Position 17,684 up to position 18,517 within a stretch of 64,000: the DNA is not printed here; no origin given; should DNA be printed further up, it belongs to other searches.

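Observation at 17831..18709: Adjacent phage-encoded SpoVT homolog and AbrB-like regulator, candidates for manipulating host sporulation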

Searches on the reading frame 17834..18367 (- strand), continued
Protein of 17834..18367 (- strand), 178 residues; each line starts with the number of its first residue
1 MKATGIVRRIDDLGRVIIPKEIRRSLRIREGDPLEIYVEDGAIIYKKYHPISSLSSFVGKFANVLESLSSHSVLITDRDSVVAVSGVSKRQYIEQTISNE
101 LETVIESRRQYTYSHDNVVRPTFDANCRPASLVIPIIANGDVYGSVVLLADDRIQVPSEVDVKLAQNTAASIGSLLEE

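Call 18: find_encoding_contigs(protein=P0032, flank=6000, max_places=2)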
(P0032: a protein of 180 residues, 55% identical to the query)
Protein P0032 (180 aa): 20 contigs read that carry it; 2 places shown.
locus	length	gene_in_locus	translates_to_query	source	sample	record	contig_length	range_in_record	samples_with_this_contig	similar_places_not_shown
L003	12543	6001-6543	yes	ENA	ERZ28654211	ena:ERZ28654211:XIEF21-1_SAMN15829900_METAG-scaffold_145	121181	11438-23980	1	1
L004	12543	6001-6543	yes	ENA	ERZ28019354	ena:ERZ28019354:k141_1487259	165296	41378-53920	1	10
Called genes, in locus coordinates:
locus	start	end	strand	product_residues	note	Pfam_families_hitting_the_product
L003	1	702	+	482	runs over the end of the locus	PF04055:Radical_SAM, PF06968:BATS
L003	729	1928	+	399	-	PF01926:MMR_HSR1, PF02421:FeoB_N, PF00350:Dynamin_N (faint), PF03029:ATP_bind_1 (weak), PF00009:GTP_EFTU, PF18128:HydF_dimer, PF18133:HydF_tetramer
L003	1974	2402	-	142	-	PF00520:Ion_trans (weak), PF07885:Ion_trans_2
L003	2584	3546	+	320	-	-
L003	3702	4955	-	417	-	PF04055:Radical_SAM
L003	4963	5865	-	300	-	PF04055:Radical_SAM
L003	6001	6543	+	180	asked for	PF04014:MazE_antitoxin, PF15714:SpoVT_C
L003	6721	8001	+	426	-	PF00933:Glyco_hydro_3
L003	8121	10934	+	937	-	PF00005:ABC_tran, PF02463:SMC_N (faint), PF13304:AAA_21 (faint), PF02687:FtsX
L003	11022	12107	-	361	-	PF00091:Tubulin, PF12327:FtsZ_C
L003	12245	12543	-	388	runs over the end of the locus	PF08478:POTRA_1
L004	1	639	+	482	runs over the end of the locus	PF04055:Radical_SAM, PF06968:BATS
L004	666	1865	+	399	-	PF01926:MMR_HSR1, PF02421:FeoB_N, PF00350:Dynamin_N (faint), PF03029:ATP_bind_1 (weak), PF00009:GTP_EFTU, PF18128:HydF_dimer, PF18133:HydF_tetramer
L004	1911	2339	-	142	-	PF00520:Ion_trans (weak), PF07885:Ion_trans_2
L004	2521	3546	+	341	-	-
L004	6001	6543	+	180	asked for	PF04014:MazE_antitoxin, PF15714:SpoVT_C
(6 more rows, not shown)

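Call 25: find_related_loci(query=window:17834-18367:-, collection=genome_contigs, flank=5000)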
Query window:17834-18367:- (178 aa) in genome_contigs; peptide patterns used: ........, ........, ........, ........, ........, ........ (x = any residue, [..] = any of these).
600 stretches matched a pattern (row limit reached: there are more); 569 encode a relative of the query (tblastn E <= 1e-3); the best 80 are kept; 80 distinct loci.
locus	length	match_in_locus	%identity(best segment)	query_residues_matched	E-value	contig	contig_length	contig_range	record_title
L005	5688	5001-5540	53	1-178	6e-59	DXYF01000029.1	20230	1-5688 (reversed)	MAG TPA_asm: Clostridiales bacterium isolate HRGM_Genome_3866 HRGM_Genome_3866_29, whole genome shotgun sequence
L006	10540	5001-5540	52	1-178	3e-57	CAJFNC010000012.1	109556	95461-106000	uncultured Ruminococcus sp. isolate Chicken_8_mag_93 genome assembly, contig: MAGpy_11413_8_idba_bin_93_fascaffold_472,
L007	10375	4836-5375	50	1-178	6e-57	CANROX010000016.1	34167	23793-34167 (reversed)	MAG: uncultured Clostridia bacterium isolate Lapin-019__bin35 genome assembly, contig: Lapin-019__NODE_705_length_34167_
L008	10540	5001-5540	51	1-178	1e-56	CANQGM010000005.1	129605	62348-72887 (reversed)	MAG: uncultured Clostridia bacterium isolate Lapin-027__bin28 genome assembly, contig: Lapin-027__NODE_66_length_129605_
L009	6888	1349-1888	52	1-178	8e-56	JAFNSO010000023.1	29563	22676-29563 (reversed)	MAG: Ruminococcus sp. isolate RGIG84 Dairy_cattle_Abomasum.Co__c1124843, whole genome shotgun sequence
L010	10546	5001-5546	50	1-178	1e-54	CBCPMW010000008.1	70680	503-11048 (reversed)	MAG: uncultured Eubacteriales bacterium isolate metabat2_RB1.3_MAGs genome assembly, contig: k87_26394, whole genome sho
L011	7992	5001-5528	50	1-173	2e-54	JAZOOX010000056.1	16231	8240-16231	MAG: Clostridia bacterium isolate T1900045626_YK20190320.MAGScoT_cleanbin_000003 SGB_8014_k141_706864, whole genome shot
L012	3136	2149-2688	49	1-178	1e-53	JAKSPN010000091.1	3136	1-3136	MAG: Clostridia bacterium isolate Horse_feces204 MAG204_91, whole genome shotgun sequence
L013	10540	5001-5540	50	1-178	1e-52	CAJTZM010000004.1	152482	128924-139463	MAG TPA_asm: uncultured Oscillospiraceae bacterium isolate MGBC116419 genome assembly, contig: MGBC116419.4, whole genom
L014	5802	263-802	50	1-178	9e-53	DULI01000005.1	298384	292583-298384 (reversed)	MAG TPA_asm: Clostridiales bacterium isolate AS04akNAM_109 28855_AS04, whole genome shotgun sequence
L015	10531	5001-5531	51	1-177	2e-52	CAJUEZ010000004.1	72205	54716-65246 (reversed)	MAG TPA_asm: uncultured Clostridia bacterium isolate MGBC128762 genome assembly, contig: MGBC128762.4, whole genome shot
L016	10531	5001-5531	50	1-177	2e-52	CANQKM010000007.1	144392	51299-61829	MAG: uncultured Clostridia bacterium isolate Lapin-030__bin80 genome assembly, contig: Lapin-030__NODE_110_length_144392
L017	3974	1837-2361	49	1-177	2e-52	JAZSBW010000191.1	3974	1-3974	MAG: Clostridia bacterium isolate T1900044924_TS20190390.MAGScoT_cleanbin_000009 SGB_3368_k141_2194648, whole genome sho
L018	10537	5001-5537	47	1-178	5e-52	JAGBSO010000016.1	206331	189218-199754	MAG: Clostridia bacterium isolate RGIG9408 Yak_Cecum-1__c185840, whole genome shotgun sequence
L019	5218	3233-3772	51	1-178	4e-52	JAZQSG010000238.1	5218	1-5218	MAG: Acutalibacteraceae bacterium isolate T1900045211_TC20190207.MAGScoT_cleanbin_000005 SGB_5348_k141_886269, whole gen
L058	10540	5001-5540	47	1-178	1e-48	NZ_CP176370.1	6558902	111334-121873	Brevibacillus fortis strain LJQJ21 chromosome, complete genome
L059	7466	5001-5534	46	1-177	5e-49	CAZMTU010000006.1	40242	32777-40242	MAG TPA_asm: uncultured Lachnospiraceae bacterium isolate SRP222994_co1_502 genome assembly, contig: NODE_1720_length_40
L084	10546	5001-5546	47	1-178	6e-48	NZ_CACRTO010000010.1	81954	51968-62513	Clostridium tertium isolate CTertiumLFYP3, whole genome shotgun sequence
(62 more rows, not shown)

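Call 26: find_related_loci(query=window:17834-18367:-, collection=viral_contigs, flank=5000)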
Query window:17834-18367:- (178 aa) in viral_contigs; peptide patterns used: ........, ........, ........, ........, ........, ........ (x = any residue, [..] = any of these).
252 stretches matched a pattern; 236 encode a relative of the query (tblastn E <= 1e-3); the best 80 are kept; 80 distinct loci.
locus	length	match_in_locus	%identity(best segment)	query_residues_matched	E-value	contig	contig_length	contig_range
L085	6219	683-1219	47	1-177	2e-48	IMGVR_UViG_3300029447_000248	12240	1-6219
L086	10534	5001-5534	45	1-178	7e-48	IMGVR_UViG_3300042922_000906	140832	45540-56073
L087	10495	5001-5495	40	1-164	3e-38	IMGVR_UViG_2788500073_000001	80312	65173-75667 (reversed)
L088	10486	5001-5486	39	1-160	6e-34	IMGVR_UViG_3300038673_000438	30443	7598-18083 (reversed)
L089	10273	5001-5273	57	1-90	2e-30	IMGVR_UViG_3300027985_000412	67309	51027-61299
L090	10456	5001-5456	36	1-167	7e-26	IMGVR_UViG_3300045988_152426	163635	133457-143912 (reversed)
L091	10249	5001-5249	55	1-83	3e-24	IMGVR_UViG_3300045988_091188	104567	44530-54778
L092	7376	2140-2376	58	1-79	2e-23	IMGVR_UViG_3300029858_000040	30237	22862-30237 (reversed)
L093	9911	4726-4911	65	1-61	7e-23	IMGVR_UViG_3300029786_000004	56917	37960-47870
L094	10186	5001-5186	65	1-61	7e-23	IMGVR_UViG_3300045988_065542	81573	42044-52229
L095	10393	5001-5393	39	1-152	1e-22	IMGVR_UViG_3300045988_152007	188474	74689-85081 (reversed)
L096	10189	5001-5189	62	1-61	7e-22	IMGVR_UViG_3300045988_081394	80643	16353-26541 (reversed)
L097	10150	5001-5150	76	1-50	2e-21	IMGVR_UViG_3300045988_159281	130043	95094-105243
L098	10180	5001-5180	62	3-61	2e-21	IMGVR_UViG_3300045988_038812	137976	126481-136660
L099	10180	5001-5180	62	3-61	3e-21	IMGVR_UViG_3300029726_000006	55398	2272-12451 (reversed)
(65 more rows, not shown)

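Call 27: search_protein_families(library=ncbifam, proteins=[P0032, P0076, L058:5001-5540:+, L084:5001-5546:+, L059:5001-5534:+, P0021, P0010, P0025, L086:5001-5534:+, L005:5001-5540:+], max_evalue=1e-20)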
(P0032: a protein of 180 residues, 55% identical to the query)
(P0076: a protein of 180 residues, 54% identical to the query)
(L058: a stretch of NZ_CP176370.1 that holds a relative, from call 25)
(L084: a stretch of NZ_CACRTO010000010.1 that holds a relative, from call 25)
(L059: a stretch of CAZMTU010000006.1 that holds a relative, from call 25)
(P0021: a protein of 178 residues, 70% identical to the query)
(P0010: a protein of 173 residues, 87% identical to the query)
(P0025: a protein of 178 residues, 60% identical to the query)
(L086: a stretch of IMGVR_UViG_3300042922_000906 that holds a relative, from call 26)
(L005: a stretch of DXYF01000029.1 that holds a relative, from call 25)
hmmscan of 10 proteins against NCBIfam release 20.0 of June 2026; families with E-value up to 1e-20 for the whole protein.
P0032 (180 aa): 1 family
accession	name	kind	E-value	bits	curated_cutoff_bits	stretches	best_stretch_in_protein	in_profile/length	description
TIGR02851.1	spore_V_T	equivalog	2.3e-66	223.1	235.9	1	2-179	1-180/180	stage V sporulation protein T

P0076 (180 aa): 1 family
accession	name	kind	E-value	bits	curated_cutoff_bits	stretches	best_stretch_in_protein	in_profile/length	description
TIGR02851.1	spore_V_T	equivalog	3.7e-67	225.7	235.9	1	2-179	1-180/180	stage V sporulation protein T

L058:5001-5540:+ (180 aa): 1 family
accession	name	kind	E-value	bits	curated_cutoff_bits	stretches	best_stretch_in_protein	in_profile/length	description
TIGR02851.1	spore_V_T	equivalog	7.1e-86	286.6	235.9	1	2-179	1-180/180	stage V sporulation protein T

L084:5001-5546:+ (182 aa): 1 family
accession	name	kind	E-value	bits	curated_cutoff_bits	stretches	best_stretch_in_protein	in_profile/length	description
TIGR02851.1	spore_V_T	equivalog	1.4e-91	305.3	235.9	1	2-181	1-180/180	stage V sporulation protein T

L059:5001-5534:+ (178 aa): 1 family
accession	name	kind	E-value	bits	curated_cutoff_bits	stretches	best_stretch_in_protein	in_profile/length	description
TIGR02851.1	spore_V_T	equivalog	1.9e-67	226.6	235.9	1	2-178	1-180/180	stage V sporulation protein T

P0021 (178 aa): 1 family
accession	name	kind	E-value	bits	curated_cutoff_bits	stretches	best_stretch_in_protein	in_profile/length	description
TIGR02851.1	spore_V_T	equivalog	8.8e-46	156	235.9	1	2-177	1-180/180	stage V sporulation protein T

P0010 (173 aa): 1 family
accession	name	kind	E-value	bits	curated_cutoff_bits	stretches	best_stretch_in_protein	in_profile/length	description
TIGR02851.1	spore_V_T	equivalog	8.5e-51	172.4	235.9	1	2-167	1-170/180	stage V sporulation protein T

P0025 (178 aa): 1 family
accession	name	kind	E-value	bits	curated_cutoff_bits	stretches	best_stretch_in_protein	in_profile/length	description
TIGR02851.1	spore_V_T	equivalog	4.6e-57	192.8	235.9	1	2-174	1-178/180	stage V sporulation protein T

L086:5001-5534:+ (178 aa): 1 family
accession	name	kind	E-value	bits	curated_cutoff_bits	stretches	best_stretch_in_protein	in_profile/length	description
TIGR02851.1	spore_V_T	equivalog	1.5e-68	230.2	235.9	1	2-177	1-180/180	stage V sporulation protein T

L005:5001-5540:+ (180 aa): 1 family
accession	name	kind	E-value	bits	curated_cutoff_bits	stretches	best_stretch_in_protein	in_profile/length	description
TIGR02851.1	spore_V_T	equivalog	3.6e-68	228.9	235.9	1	2-179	1-180/180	stage V sporulation protein T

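Call 31: find_encoding_contigs(protein=P0025, flank=8000, max_places=2)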
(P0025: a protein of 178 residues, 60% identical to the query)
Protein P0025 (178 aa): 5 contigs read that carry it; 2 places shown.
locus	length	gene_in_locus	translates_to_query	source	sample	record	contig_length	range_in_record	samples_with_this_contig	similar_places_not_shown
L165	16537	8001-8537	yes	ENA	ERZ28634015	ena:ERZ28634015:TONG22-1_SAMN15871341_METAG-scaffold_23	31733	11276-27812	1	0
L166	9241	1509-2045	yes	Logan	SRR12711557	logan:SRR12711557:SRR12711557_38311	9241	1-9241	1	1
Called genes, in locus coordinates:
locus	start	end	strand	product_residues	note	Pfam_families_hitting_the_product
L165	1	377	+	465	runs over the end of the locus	PF00078:RVT_1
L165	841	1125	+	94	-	-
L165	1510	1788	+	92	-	-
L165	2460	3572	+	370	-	PF12323:HTH_OrfB_IS605, PF01385:OrfB_IS605, PF07282:Cas12f1-like_TNB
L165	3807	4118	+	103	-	-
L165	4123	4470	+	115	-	-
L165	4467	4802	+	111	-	-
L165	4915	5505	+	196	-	-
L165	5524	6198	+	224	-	PF00149:Metallophos, PF06874:FBPase_2 (faint), PF12850:Metallophos_2 (weak)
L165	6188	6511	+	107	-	-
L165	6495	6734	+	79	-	-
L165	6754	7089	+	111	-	-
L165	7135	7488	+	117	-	-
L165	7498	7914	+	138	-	-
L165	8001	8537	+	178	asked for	PF04014:MazE_antitoxin, PF15714:SpoVT_C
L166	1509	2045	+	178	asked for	PF04014:MazE_antitoxin, PF15714:SpoVT_C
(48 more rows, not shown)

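Call 32: find_encoding_contigs(protein=P0016, flank=6000, max_places=1)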
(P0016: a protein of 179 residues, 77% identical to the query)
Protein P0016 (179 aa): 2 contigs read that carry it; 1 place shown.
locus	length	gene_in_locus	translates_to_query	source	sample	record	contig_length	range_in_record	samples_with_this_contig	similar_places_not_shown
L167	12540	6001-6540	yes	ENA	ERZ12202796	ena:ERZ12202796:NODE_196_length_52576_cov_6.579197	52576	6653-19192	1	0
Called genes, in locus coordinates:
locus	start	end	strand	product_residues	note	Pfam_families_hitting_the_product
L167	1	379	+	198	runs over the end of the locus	-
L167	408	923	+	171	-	PF24746:DUF7694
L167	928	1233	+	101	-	-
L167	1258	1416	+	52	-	-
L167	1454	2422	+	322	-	PF18143:HAD_SAK_2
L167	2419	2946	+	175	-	PF07155:ECF-ribofla_trS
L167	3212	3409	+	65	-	-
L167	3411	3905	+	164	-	-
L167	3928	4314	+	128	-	-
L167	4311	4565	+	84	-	-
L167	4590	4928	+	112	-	-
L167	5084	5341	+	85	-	-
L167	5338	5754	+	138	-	-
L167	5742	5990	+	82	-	-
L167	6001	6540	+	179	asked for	PF04014:MazE_antitoxin, PF15714:SpoVT_C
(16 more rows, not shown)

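Call 54: predict_structure(alignment_id=A3)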
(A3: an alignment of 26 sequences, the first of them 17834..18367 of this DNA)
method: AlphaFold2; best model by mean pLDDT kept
length: 178 residues; sequences in the alignment: 26
mean_pLDDT: 83.1   pTM: 0.73
mean pLDDT of the five models: 83.1, 82.3, 81.8, 81.7, 80.6
residues with pLDDT >= 90: 92; 70-90: 37; 50-70: 45; < 50: 4
segments of 3 or more residues with pLDDT < 50: 1-4
pLDDT, mean of each block of 10 residues (from residue 1): 50 67 65 66 62 81 95 93 94 92 91 93 90 92 93 91 97 84
secondary structure, 60 per line:
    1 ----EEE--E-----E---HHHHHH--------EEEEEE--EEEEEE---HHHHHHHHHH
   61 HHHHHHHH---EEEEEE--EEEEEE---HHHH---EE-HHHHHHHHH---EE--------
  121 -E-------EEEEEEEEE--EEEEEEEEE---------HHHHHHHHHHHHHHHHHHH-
elements in order: E5-7 H20-25 E34-39 E42-47 H51-68 E72-77 E80-85 H89-92 H99-107 E130-138 E141-149 H159-177
